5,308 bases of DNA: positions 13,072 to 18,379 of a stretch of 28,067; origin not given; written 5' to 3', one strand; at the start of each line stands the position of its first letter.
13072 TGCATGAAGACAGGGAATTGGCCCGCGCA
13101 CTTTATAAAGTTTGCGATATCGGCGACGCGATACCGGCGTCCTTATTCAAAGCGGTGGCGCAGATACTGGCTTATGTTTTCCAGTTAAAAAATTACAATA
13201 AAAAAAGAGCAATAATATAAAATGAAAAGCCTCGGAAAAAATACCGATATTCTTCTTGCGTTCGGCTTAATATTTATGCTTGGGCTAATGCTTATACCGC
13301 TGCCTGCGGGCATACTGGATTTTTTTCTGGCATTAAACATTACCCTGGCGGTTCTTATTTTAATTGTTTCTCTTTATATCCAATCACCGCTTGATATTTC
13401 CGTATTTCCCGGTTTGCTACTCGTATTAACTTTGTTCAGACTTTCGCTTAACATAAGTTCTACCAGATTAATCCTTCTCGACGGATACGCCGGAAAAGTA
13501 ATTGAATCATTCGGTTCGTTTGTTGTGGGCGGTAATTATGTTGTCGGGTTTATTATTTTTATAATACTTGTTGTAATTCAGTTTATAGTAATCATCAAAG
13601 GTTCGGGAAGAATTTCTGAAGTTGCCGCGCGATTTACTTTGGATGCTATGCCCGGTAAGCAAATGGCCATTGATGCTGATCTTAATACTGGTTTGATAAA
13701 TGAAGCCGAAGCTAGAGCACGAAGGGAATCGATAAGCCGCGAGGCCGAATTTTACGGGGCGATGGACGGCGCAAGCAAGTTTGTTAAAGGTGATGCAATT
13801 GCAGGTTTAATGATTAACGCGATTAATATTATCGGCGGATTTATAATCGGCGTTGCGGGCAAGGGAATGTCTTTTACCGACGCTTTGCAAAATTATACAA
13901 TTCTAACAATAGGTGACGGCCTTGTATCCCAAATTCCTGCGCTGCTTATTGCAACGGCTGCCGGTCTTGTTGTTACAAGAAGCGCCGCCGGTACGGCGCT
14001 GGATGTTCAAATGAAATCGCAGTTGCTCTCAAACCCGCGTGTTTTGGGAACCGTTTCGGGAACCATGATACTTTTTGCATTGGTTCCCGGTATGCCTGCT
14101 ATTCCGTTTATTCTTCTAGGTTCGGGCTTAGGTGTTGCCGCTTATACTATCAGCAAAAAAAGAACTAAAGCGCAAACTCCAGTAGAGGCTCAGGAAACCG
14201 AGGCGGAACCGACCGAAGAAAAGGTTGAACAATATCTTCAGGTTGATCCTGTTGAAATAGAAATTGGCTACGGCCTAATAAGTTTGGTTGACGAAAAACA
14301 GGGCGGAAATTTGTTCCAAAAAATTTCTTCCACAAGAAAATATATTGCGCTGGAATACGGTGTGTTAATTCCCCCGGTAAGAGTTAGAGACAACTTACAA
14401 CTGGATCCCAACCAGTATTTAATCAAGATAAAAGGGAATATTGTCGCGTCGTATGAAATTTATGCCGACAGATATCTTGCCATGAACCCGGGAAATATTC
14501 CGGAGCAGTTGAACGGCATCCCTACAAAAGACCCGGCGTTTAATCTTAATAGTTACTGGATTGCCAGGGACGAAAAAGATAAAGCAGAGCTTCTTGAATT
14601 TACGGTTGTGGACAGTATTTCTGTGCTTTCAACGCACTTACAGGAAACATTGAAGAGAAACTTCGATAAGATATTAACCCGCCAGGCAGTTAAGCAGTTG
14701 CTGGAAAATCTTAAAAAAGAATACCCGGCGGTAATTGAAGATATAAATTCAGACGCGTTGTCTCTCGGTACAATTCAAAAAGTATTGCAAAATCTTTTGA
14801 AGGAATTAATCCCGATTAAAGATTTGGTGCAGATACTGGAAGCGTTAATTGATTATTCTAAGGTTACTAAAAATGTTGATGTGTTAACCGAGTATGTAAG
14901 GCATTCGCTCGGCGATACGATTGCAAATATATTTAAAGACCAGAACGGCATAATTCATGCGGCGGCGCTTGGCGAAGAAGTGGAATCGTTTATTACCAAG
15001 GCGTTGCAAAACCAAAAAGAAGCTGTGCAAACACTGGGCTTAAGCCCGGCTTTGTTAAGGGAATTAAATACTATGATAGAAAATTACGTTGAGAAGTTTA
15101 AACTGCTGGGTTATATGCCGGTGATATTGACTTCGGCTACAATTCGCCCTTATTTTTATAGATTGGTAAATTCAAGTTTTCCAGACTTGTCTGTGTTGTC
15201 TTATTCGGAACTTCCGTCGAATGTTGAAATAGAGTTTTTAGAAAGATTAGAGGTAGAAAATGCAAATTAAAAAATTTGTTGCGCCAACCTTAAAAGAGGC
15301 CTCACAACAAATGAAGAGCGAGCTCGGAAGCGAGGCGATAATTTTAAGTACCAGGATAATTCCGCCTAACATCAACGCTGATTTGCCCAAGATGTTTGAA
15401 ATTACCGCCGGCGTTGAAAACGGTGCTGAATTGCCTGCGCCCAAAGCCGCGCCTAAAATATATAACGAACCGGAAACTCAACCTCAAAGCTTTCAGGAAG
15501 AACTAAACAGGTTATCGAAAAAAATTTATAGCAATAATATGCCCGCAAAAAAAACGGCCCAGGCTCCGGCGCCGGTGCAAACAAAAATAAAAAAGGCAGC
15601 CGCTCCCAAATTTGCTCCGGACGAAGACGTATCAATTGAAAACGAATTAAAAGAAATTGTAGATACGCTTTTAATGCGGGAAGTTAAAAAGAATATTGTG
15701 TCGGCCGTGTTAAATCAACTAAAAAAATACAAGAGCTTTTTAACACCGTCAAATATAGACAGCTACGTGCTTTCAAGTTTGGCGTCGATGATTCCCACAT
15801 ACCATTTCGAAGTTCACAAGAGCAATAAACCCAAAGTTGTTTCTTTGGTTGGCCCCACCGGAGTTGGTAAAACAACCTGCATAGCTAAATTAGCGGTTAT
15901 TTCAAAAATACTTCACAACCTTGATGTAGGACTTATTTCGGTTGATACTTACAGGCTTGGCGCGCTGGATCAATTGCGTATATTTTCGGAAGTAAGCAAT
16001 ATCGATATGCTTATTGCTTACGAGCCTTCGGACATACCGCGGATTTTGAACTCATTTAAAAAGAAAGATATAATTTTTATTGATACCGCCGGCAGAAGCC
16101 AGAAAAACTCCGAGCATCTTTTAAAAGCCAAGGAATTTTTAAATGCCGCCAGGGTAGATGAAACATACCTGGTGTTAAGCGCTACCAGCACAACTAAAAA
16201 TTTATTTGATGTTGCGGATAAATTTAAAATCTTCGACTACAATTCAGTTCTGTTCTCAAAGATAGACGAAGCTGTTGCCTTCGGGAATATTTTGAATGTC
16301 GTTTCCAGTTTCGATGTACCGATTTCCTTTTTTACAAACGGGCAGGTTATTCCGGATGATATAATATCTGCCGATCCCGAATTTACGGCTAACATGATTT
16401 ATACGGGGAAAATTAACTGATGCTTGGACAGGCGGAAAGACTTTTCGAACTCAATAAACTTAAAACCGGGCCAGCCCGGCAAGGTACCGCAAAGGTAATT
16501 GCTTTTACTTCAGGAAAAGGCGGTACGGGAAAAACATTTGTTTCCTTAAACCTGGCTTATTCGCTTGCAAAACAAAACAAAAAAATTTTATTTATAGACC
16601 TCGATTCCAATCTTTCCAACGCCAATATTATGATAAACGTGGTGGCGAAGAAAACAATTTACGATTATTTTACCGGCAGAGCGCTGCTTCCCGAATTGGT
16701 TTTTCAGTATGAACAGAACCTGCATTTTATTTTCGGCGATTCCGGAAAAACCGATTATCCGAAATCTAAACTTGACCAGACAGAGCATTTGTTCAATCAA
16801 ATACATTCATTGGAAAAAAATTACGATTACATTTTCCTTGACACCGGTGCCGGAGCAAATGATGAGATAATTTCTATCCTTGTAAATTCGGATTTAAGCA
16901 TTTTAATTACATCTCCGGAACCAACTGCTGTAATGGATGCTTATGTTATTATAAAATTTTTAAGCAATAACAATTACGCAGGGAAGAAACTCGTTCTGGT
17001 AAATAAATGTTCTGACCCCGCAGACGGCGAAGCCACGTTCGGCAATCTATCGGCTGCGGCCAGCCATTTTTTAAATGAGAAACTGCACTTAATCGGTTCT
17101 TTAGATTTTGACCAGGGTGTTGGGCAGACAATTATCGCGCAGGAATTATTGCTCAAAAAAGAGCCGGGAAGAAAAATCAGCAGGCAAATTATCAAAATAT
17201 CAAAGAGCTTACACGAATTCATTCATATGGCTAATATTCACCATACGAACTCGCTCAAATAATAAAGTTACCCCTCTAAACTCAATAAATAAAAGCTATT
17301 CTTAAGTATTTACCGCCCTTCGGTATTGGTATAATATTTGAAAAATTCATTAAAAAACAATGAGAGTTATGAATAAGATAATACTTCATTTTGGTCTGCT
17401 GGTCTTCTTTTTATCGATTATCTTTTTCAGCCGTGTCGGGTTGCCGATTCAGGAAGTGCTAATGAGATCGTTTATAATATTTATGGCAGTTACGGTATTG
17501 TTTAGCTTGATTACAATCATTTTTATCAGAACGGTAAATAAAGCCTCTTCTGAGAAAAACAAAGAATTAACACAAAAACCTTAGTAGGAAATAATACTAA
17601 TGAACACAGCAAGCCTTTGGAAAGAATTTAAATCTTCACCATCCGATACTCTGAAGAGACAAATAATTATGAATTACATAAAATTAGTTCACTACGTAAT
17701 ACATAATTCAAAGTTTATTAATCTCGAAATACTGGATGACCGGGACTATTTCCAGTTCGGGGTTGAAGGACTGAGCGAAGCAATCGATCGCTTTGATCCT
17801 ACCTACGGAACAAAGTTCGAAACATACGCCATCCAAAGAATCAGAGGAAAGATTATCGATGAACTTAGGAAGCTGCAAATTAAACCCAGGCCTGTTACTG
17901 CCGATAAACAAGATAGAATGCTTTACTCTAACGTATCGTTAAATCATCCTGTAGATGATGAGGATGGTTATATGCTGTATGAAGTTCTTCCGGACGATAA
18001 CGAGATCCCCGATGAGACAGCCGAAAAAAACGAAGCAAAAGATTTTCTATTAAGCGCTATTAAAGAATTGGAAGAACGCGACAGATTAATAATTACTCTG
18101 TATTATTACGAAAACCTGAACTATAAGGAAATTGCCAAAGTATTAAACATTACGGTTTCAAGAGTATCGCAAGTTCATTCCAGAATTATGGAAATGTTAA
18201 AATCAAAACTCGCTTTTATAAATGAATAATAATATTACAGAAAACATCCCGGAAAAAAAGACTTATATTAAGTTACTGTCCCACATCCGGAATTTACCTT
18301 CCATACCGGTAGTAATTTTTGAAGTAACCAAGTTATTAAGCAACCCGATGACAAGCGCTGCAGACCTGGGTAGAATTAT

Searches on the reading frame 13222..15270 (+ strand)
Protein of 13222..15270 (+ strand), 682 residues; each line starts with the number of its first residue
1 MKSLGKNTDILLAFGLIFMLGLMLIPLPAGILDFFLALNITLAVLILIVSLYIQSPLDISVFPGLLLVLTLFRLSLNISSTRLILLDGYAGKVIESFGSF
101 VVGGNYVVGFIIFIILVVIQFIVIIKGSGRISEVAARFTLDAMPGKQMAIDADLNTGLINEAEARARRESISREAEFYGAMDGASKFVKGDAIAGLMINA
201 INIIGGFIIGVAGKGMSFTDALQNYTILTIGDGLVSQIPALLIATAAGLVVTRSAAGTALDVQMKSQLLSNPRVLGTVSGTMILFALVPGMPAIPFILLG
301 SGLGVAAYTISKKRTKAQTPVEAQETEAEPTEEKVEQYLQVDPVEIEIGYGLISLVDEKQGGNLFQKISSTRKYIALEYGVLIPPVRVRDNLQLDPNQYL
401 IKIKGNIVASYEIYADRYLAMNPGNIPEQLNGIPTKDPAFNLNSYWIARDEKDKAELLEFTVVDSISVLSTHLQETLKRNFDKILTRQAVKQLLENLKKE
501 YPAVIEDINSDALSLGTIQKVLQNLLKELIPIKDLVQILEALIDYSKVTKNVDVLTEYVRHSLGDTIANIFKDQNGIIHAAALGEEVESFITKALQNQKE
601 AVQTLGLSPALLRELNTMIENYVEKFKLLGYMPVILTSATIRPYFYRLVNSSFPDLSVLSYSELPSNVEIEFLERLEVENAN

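Call 3: search_protein_families(library=pfam, proteins=[window:13222-15270:+])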
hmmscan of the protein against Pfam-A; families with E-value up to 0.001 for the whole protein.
window:13222-15270:+ (682 aa): 1 family
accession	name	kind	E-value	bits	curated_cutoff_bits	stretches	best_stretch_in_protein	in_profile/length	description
PF00771.25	FHIPEP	-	6.6e-266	884.4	29.1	1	20-668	2-656/657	FHIPEP family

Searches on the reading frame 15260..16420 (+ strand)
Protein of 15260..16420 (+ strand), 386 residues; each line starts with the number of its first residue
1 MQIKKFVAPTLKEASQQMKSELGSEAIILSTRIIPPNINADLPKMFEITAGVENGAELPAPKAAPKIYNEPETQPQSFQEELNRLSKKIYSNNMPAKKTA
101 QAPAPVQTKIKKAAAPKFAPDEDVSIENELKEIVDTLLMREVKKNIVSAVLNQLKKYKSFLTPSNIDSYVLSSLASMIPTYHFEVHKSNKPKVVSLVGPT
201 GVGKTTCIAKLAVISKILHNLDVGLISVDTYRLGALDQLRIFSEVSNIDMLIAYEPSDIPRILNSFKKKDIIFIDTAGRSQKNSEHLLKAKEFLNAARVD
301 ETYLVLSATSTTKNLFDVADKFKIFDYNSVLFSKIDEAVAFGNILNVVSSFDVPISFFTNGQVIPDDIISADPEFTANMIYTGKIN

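Call 3: search_protein_families(library=pfam, proteins=[window:15260-16420:+])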
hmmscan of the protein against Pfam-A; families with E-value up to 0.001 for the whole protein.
window:15260-16420:+ (386 aa): 5 families
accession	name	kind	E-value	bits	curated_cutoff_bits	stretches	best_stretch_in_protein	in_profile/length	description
PF00448.28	SRP54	-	3.5e-37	128.4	22.7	1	191-379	1-193/196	SRP54-type protein, GTPase domain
PF13479.12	AAA_24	-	7.6e-05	23.1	27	0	191-281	2-77/195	AAA domain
PF01926.29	MMR_HSR1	-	0.00026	21.5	21.9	0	266-313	43-91/113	50S ribosome-binding GTPase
PF25199.1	nSTAND_NTPase5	-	0.00042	20.6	34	0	180-213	31-63/145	Novel STAND NTPase 5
PF00004.35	AAA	-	0.00044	21.1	21.2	0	195-284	2-73/131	ATPase family associated with various cellular activities (AAA)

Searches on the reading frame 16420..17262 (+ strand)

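Call 3: search_protein_families(library=pfam, proteins=[window:16420-17262:+])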
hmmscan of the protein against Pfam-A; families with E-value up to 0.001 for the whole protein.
window:16420-17262:+ (280 aa): 8 families
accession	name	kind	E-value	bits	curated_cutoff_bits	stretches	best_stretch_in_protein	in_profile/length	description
PF13614.12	AAA_31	-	3.8e-21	76.3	27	1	25-181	2-164/177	AAA domain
PF10609.15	ParA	-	3.9e-15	56.4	27.1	1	24-263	3-244/246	NUBPL iron-transfer P-loop NTPase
PF01656.29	CbiA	-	2.2e-13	50.7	25.4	1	27-149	1-54/125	CobQ/CobB/MinD/ParA nucleotide binding domain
PF06564.18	CBP_BcsQ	-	4.6e-08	33.3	21.3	1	26-170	3-151/234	Cellulose biosynthesis protein BcsQ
PF02374.21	ArsA_ATPase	-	1.5e-06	28.1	24.3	1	28-63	4-39/305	Anion-transporting ATPase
PF00142.24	Fer4_NifH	-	1.6e-06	28.3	25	1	31-89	6-64/271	4Fe-4S iron sulfur cluster binding proteins, NifH/frxC family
PF09140.17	MipZ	-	4.2e-06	26.7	20.7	1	26-164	2-127/262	ATPase MipZ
PF20720.3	nSTAND3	-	0.00027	21.1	27.2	0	30-81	22-71/155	Novel STAND NTPase 3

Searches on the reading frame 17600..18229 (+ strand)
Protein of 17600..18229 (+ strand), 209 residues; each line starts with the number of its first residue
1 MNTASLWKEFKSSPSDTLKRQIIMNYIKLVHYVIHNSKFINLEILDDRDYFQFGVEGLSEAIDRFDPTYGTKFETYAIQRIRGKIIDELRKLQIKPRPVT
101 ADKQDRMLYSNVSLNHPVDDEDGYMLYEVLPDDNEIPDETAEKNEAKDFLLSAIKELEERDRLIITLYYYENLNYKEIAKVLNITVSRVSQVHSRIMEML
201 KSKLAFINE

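Call 3: search_protein_families(library=pfam, proteins=[window:17600-18229:+])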
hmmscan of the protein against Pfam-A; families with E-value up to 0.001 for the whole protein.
window:17600-18229:+ (209 aa): 4 families
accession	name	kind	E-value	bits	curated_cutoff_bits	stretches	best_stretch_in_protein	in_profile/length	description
PF04545.22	Sigma70_r4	-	1.5e-15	56.9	24.1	1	153-201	1-49/50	Sigma-70, region 4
PF08281.18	Sigma70_r4_2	-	4.5e-11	42.7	25.7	1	150-197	4-51/54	Sigma-70, region 4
PF04542.20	Sigma70_r2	-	4.1e-10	39.7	24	1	48-93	24-69/71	Sigma-70 region 2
PF13384.12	HTH_23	-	0.00018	21.7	24.6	1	158-196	3-41/50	Homeodomain-like domain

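Call 10: search_protein_families(library=ncbifam, proteins=[window:17600-18229:+])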
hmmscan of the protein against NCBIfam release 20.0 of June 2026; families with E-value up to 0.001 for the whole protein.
window:17600-18229:+ (209 aa): 87 families (the best 25 are shown)
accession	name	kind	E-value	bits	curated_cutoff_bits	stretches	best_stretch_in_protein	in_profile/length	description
NF004935.0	PRK06288.1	equivalog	7.6e-47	160.2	343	2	3-103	19-119/270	RNA polymerase sigma factor WhiG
TIGR02479.1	FliA_WhiG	subfamily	9.3e-45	153.1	189.6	2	107-204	124-223/224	FliA/WhiG family RNA polymerase sigma factor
NF005413.0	PRK06986.1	subfamily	3.5e-37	128.5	201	2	132-205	164-237/241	RNA polymerase sigma factor FliA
NF005809.0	PRK07670.1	equivalog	6.4e-35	120.9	326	2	105-204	149-250/255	FliA/WhiG family RNA polymerase sigma factor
TIGR02937.1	sigma70-ECF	superfamily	8e-33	113.4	42.9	1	20-204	4-165/165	sigma-70 family RNA polymerase sigma factor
NF004572.0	PRK05911.1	equivalog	7.3e-32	110.7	378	2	118-205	166-254/257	RNA polymerase sigma factor sigma-28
NF009091.0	PRK12427.1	equivalog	2.9e-24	86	339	2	146-203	173-230/233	FliA/WhiG family RNA polymerase sigma factor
TIGR02980.1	SigBFG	subfamily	1.2e-22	80.7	234.35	2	91-204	115-226/227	SigB/SigF/SigG family RNA polymerase sigma factor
NF005644.0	PRK07408.1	subfamily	1.3e-19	70.9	261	2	2-90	12-98/258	RNA polymerase sigma factor SigF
TIGR02997.1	Sig70-cyanoRpoD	subfamily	1e-18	67.6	384.5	2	106-201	199-298/298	RNA polymerase sigma factor, RpoD/SigA family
NF004052.0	PRK05572.1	subfamily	1.3e-18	67.5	311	2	19-90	34-102/252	SigF/SigG family RNA polymerase sporulation sigma factor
TIGR02885.1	spore_sigF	equivalog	5.4e-18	65.7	321.45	2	20-90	14-81/231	RNA polymerase sporulation sigma factor SigF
NF006071.0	PRK08215.1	equivalog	4.8e-16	59.1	372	2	5-90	26-107/258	RNA polymerase sporulation sigma factor SigG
NF005693.0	PRK07500.1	equivalog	9.1e-16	57.8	315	2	105-205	170-278/289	RNA polymerase factor sigma-32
TIGR02394.1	rpoS_proteo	equivalog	9.1e-15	54.9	378.7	1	110-204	175-274/285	RNA polymerase sigma factor RpoS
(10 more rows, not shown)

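Call 11: search_solved_structures(query=window:17600-18229:+, show_alignments=3)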
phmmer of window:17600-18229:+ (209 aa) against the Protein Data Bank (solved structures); distinct sequences matched with E-value up to 0.001: 58.
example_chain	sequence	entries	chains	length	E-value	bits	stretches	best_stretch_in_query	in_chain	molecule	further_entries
6pfv_A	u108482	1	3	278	1.9e-33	119.1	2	5-101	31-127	RNA polymerase sigma factor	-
6pfj_A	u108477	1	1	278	2.6e-33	118.7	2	5-101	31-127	RNA polymerase sigma factor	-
6pmi_F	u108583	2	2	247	1.5e-24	90.1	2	127-206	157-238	RNA polymerase sigma factor FliA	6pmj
7lq4_A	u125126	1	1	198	1.4e-23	86.9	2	18-93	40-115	WhiG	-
9wsm_F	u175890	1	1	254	2.5e-22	82.8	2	148-205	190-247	RNA polymerase sigma factor FliA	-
9wsf_A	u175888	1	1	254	2.6e-22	82.8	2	148-205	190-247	RNA polymerase sigma factor FliA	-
1rp3_A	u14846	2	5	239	5.7e-19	71.9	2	127-204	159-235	RNA polymerase sigma factor SIGMA-28 (FliA) | RNA polymerase sigma factor FliA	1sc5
1l0o_C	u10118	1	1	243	1.5e-14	57.4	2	19-89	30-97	sigma factor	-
8h3v_G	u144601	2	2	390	4.6e-09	39.6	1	112-201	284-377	RNA polymerase sigma factor SigA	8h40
9dvs_G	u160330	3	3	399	1.3e-08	38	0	111-201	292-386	RNA polymerase sigma factor SigA1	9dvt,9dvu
8gzg_F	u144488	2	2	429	3.1e-08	36.9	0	111-201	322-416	RNA polymerase sigma factor SigA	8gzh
7l7b_F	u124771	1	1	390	5.7e-08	36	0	107-201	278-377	RNA polymerase sigma factor SigA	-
8x6g_H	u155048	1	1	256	5.7e-07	32.7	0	8-90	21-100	RNA polymerase sigma factor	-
6kj6_F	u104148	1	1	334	9.4e-07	32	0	20-87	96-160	RNA polymerase sigma factor RpoS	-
5ipl_F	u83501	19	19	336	1.1e-06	31.8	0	20-87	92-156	RNA polymerase sigma factor RpoS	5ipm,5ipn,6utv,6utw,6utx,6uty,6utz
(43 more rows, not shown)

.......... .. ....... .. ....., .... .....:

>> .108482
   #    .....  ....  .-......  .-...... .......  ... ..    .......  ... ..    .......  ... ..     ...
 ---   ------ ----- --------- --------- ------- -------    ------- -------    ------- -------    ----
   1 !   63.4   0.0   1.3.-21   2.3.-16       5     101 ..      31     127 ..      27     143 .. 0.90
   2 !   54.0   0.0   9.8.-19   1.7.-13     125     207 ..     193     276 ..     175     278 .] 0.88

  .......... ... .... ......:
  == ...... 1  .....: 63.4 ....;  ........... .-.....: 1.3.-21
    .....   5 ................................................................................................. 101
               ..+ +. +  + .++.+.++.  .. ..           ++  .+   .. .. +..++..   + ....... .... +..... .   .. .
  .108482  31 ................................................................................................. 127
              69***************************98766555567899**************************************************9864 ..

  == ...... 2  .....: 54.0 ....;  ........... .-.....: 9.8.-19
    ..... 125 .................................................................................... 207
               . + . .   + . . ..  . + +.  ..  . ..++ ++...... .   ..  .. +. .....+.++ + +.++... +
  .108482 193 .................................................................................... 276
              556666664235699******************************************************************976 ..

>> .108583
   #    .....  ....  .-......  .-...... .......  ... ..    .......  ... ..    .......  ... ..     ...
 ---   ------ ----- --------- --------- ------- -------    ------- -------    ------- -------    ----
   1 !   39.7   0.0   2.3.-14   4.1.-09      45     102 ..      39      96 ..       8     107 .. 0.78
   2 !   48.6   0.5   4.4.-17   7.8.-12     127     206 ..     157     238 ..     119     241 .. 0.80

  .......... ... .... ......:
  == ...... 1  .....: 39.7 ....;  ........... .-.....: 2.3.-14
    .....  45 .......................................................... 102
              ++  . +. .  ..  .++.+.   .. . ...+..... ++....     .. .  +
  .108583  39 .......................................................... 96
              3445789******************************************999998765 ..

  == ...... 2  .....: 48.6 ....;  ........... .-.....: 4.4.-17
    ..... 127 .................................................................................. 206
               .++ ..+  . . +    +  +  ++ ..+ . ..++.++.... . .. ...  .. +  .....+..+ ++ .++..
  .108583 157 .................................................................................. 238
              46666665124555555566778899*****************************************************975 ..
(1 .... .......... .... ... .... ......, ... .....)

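Call 16: find_related_loci(query=window:17600-18229:+, collection=genome_contigs, flank=1500)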
Query window:17600-18229:+ (209 aa) in genome_contigs; peptide patterns used: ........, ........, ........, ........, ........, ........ (x = any residue, [..] = any of these).
334 stretches matched a pattern; 266 encode a relative of the query (tblastn E <= 1e-3); the best 80 are kept; 80 distinct loci.
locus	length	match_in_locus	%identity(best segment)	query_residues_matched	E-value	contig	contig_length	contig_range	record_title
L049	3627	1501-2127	92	1-209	2e-130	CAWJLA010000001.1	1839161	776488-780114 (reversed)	MAG: uncultured Bacteroidetes bacterium isolate MFD02416.bin.1.83 genome assembly, contig: contig_27038, whole genome sh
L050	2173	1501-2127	91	1-209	1e-131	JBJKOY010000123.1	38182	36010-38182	MAG: Ignavibacteriaceae bacterium isolate Bin_107 S1Ck127_741894_flag_0_multi_8.9920_len_38182, whole genome shotgun seq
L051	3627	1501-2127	85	1-209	8e-122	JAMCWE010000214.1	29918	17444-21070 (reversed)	MAG: Bacteroidetes bacterium isolate FK_Sedi_B_Bin.66 NODE_4700_length_29918_cov_14.8398, whole genome shotgun sequence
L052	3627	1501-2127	83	1-209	3e-119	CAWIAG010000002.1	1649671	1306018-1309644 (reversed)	MAG: uncultured Ignavibacteriales bacterium isolate MFD02138.bin.1.26 genome assembly, contig: contig_32691, whole genom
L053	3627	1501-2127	82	1-209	5e-118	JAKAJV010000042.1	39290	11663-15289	MAG: Bacteroidetes bacterium isolate WY4.bin22 NODE_1178_length_39290_cov_2.295994, whole genome shotgun sequence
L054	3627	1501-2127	83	1-209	1e-117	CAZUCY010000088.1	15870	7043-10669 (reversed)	MAG TPA_asm: uncultured Ignavibacteriaceae bacterium isolate binchicken_co3_573 genome assembly, contig: NODE_11949_leng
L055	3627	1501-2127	81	1-209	7e-117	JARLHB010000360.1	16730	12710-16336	MAG: Ignavibacteriaceae bacterium isolate MAG_BO79 MetaBAT2_Bin_79_Oxic_k141_1612301, whole genome shotgun sequence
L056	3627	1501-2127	81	1-209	8e-116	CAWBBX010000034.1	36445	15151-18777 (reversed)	MAG: uncultured Bacteroidetes bacterium isolate MFD02923.bin.2.13 genome assembly, contig: contig_44697, whole genome sh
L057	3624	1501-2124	80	1-209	1e-114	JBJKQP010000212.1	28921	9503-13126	MAG: Ignavibacteriaceae bacterium isolate Bin_37 S1Ck127_2162501_flag_0_multi_18.9356_len_28921, whole genome shotgun se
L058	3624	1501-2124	81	1-209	7e-115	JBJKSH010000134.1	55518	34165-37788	MAG: Ignavibacteriaceae bacterium isolate Bin_78 S1Ck127_1297808_flag_0_multi_14.0000_len_55518, whole genome shotgun se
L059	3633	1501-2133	82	1-209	2e-114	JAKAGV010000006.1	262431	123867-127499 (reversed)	MAG: Bacteroidetes bacterium isolate WY2.bin67 NODE_37_length_262431_cov_17.889087, whole genome shotgun sequence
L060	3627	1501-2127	81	1-209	2e-114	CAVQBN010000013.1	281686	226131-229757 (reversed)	MAG: uncultured Bacteroidetes bacterium isolate MFD02923.bin.1.74 genome assembly, contig: contig_36900, whole genome sh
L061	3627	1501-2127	80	1-209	5e-114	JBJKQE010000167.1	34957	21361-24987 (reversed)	MAG: Ignavibacteriaceae bacterium isolate Bin_26 S1Ck127_1607328_flag_0_multi_20.8025_len_34957, whole genome shotgun se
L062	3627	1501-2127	81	1-209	2e-113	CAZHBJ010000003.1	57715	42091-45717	MAG TPA_asm: uncultured Ignavibacteriaceae bacterium isolate SRP214966_co3_344 genome assembly, contig: NODE_346_length_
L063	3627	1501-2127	80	1-209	1e-113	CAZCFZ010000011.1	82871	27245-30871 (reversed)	MAG TPA_asm: uncultured Ignavibacteriaceae bacterium isolate binchicken_co163_392 genome assembly, contig: NODE_257_leng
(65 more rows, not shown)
